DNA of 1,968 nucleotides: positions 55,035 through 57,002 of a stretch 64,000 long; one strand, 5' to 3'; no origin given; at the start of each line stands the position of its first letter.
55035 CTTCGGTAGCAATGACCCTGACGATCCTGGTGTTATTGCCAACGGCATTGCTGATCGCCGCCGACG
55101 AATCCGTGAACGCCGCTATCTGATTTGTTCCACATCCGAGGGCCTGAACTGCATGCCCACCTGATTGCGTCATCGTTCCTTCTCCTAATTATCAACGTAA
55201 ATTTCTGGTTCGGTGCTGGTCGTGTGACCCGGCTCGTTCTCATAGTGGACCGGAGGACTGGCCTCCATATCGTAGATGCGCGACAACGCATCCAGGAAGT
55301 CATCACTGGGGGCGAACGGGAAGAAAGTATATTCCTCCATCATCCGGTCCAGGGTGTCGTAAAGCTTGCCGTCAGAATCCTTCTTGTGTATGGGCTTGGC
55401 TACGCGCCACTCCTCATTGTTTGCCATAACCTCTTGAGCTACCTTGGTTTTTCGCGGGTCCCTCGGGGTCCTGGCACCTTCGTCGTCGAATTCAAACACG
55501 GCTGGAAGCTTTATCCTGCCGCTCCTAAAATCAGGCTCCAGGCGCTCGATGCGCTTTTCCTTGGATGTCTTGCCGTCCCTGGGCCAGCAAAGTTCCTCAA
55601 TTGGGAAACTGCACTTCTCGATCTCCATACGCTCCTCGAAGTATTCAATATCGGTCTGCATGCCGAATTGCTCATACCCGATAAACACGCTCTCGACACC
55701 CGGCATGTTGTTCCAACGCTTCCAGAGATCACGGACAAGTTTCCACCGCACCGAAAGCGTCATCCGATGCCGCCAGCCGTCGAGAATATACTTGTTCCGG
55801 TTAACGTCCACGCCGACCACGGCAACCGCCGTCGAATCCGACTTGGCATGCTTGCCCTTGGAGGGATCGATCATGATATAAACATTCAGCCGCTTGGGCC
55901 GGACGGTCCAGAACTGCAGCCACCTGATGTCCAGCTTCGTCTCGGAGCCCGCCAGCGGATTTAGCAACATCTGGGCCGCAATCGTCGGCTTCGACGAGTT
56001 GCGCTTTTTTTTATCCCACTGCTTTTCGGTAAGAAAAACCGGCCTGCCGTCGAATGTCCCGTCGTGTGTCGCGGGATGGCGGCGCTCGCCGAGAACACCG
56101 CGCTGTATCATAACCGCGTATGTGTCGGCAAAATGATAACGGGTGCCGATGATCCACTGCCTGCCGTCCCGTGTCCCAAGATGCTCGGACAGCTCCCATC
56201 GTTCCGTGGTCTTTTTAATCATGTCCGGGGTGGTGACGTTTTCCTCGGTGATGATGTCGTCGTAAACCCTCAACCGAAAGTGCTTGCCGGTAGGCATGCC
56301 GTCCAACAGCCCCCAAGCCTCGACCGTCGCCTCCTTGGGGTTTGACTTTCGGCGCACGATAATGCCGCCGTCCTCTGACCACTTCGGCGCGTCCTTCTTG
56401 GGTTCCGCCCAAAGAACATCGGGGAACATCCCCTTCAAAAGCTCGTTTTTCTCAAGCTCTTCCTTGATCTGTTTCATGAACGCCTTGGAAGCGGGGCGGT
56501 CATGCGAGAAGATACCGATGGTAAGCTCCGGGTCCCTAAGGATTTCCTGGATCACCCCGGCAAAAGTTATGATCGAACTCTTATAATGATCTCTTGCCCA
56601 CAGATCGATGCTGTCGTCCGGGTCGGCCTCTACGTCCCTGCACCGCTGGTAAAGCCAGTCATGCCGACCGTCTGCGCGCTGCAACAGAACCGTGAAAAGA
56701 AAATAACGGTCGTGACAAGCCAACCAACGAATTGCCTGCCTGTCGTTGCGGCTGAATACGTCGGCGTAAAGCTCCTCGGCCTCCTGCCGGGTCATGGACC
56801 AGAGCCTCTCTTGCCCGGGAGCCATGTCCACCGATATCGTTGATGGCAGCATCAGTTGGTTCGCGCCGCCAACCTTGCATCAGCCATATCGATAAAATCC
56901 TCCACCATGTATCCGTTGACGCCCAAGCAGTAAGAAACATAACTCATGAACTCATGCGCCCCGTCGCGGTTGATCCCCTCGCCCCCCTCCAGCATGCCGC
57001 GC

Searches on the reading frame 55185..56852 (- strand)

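Call 40: search_protein_families(library=phrogs, proteins=[window:55185-56852:-], max_evalue=0.0001)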
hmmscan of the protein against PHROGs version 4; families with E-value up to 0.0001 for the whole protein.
window:55185-56852:- (555 aa): 2 families
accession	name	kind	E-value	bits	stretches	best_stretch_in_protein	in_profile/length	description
phrog_38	-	head and packaging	5.9e-49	168.4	1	71-539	298-712/760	terminase large subunit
phrog_5573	-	head and packaging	9.7e-08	32.7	1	276-452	34-197/250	terminase large subunit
